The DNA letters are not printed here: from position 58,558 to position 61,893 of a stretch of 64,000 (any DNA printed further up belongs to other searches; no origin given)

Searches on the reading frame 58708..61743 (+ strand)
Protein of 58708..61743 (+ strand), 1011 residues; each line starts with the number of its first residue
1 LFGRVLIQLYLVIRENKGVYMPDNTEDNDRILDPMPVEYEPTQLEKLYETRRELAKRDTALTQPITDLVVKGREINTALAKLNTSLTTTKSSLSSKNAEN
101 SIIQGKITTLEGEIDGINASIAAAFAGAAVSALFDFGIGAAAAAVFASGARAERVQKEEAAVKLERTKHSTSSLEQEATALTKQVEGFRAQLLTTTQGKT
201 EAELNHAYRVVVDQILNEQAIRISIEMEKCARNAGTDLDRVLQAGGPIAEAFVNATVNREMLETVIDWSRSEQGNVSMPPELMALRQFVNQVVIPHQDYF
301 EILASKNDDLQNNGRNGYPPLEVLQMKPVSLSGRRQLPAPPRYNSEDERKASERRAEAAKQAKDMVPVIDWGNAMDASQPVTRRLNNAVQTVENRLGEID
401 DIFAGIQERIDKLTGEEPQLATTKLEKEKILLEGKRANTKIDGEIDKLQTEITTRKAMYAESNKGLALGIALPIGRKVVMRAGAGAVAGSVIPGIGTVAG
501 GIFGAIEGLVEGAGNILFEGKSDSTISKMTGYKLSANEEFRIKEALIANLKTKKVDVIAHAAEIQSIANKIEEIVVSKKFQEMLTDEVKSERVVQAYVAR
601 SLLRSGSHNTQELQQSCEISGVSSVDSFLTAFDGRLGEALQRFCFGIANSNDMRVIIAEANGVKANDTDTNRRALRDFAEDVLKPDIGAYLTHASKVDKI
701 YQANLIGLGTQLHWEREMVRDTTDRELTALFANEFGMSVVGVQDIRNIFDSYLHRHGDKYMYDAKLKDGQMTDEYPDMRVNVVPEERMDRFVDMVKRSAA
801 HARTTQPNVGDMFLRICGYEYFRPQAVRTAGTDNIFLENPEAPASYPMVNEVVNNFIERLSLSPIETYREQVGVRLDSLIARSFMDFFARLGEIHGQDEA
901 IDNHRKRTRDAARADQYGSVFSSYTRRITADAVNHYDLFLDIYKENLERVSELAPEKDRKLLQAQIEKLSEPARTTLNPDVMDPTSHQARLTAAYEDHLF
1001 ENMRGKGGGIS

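Call 5: search_protein_families(library=pfam, proteins=[window:58708-61743:+], max_evalue=0.1)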
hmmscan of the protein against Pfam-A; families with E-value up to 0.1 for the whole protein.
window:58708-61743:+ (1011 aa): 2 families
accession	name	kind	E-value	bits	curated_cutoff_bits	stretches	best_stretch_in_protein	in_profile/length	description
PF02764.19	Diphtheria_T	-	0.01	16.5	27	1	409-500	13-112/166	Diphtheria toxin, T domain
PF06818.20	Fez1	-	0.049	14.6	34.4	1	73-200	55-153/199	Fez1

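Call 70: search_protein_families(library=ncbifam, proteins=[window:58708-61743:+], max_evalue=0.01)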
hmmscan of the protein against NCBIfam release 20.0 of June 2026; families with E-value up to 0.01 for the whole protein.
window:58708-61743:+ (1011 aa): 3 families
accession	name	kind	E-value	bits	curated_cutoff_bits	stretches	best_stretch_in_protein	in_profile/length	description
NF033928.1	alph_xenorhab_A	subfamily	7.1e-06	25.5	125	1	73-168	157-249/339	alpha-xenorhabdolysin family binary toxin subunit A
NF051442.1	NheB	equivalog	0.0022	17.1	500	1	379-570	156-342/398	non-hemolytic enterotoxin subunit B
NF045468.1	Opp5A_nikA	equivalog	0.0057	15.2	600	0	149-232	202-284/488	nickel ABC transporter substrate-binding protein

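Call 79: search_solved_structures(query=A7, max_evalue=1)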
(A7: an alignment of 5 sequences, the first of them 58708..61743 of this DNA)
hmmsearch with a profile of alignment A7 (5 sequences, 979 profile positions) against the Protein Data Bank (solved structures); distinct sequences matched with E-value up to 1: 139 (the best 60 are shown).
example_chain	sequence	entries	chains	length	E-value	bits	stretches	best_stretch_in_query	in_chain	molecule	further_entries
1htm_B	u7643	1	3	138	0.0091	17.5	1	363-451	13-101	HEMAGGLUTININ HA2 CHAIN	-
5w42_B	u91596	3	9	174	0.011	17.3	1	360-450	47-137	Hemagglutinin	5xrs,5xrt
8tj7_B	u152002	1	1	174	0.015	16.8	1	363-451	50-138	Hemagglutinin HA2 chain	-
1qu1_A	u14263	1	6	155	0.018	16.6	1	363-451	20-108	PROTEIN (INFLUENZA RECOMBINANT HA2 CHAIN)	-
8tj6_B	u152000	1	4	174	0.018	16.6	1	363-451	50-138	Hemagglutinin HA2 chain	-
8tj8_B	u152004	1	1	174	0.019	16.5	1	363-451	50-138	Hemagglutinin HA2 chain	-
4we4_B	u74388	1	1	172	0.022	16.3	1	363-451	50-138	Hemagglutinin HA2 chain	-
3eym_B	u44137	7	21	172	0.022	16.3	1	363-451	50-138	Hemagglutinin HA2 chain | X-31 Influenza Haemagglutinin HA2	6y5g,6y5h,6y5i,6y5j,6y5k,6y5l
1eo8_B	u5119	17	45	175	0.023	16.2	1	363-451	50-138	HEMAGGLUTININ (HA2 CHAIN) | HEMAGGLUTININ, CHAIN HA1 | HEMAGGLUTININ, (G135R), HA1 CHAIN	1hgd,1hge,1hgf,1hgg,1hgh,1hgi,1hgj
5y2l_B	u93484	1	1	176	0.023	16.2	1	363-451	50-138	Hemagglutinin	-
8tj4_B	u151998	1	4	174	0.025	16.1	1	363-450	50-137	Hemagglutinin HA2 chain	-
5hmg_B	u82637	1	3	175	0.026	16.1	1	363-451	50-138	Hemagglutinin HA2 chain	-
8zyk_R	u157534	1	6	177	0.026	16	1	363-450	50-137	Hemagglutinin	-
4gms_B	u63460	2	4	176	0.026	16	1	363-450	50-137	Hemagglutinin HA2 chain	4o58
4uo0_B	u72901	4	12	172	0.027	16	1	361-444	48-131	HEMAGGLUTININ | H3 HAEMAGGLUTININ HA2 CHAIN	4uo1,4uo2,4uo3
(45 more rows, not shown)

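Call 80: search_protein_families(library=pfam, alignment_id=A7, max_evalue=0.01)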
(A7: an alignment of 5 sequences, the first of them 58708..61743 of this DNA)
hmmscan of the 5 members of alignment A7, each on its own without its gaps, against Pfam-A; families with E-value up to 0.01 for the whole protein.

A. member 1, window:58708-61743:+ (1011 aa): 0 families

B. families by the number of members that match (of 5 scanned): 1 family
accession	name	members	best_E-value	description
PF13516.12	LRR_6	1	2.9e-16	Leucine Rich repeat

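Call 85: search_protein_families(library=padloc, proteins=[window:58708-61743:+], max_evalue=0.01)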
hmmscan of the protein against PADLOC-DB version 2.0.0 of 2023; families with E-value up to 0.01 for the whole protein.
window:58708-61743:+ (1011 aa): 2 families
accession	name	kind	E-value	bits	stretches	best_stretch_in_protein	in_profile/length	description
PDLC03865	LmuB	-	0.0007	15.9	1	43-225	538-700/1007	-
PDLC00021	DruF2|DruF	-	0.0027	14.3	1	514-590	462-540/676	Unknown function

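Call 86: search_protein_families(library=phrogs, proteins=[window:58708-61743:+], max_evalue=0.01)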
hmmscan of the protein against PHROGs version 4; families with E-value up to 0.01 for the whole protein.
window:58708-61743:+ (1011 aa): 3 families
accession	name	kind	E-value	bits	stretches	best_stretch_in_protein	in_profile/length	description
phrog_1047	-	tail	0.00034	19.8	1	482-532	867-918/1251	tail associated lysin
phrog_23574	-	tail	0.0029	15.9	0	464-513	810-858/1441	tail length tape measure protein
phrog_10901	-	unknown function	0.0036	18.3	0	941-971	41-70/91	-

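Call 106: search_dna_similar(query=window:58708-61743:+, collection=plasmids, mode=protein, max_evalue=0.001, max_rows=20)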
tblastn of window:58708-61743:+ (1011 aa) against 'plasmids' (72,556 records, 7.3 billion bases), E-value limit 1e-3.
No match.

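Call 109: list_cluster_members(proteins=[P0001, P0003, P0030, P0006, P0008, P0013, P0031, P0034, P0038, window:58708-61743:+])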
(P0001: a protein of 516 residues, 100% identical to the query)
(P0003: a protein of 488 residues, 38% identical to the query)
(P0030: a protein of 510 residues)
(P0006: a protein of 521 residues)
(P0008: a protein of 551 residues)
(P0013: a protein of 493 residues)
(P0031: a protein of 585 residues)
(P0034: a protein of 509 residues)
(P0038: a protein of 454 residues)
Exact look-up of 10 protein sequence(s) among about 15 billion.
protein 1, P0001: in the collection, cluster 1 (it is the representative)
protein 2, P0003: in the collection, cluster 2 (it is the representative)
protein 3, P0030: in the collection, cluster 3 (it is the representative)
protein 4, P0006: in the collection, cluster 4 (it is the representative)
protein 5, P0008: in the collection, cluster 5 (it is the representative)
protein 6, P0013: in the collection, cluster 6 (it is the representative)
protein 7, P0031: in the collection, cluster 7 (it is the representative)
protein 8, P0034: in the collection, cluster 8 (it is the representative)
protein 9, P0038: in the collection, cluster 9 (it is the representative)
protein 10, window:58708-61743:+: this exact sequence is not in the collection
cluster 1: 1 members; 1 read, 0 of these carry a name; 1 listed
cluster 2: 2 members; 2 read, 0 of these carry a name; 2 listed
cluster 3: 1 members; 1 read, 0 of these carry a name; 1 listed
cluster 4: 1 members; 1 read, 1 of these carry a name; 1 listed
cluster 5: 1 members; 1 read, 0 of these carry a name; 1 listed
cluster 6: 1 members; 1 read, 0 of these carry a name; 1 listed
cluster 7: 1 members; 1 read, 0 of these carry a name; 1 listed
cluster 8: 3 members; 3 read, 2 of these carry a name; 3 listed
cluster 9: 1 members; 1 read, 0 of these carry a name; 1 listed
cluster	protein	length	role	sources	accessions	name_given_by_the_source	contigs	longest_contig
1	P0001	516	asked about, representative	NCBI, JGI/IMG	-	-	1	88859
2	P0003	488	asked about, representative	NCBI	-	-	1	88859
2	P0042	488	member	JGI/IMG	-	-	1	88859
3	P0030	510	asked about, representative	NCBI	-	-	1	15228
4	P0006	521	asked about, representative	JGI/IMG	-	hypothetical protein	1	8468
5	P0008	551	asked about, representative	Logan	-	-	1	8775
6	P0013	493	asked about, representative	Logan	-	-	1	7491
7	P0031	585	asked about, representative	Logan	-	-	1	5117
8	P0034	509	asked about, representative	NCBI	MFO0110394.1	MAG: hypothetical protein ACK52W_07675 [Alphaproteobacteria bacterium]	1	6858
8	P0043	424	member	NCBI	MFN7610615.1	MAG: hypothetical protein ACK5QX_06715, partial [bacterium]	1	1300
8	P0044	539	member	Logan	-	-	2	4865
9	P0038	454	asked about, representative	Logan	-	-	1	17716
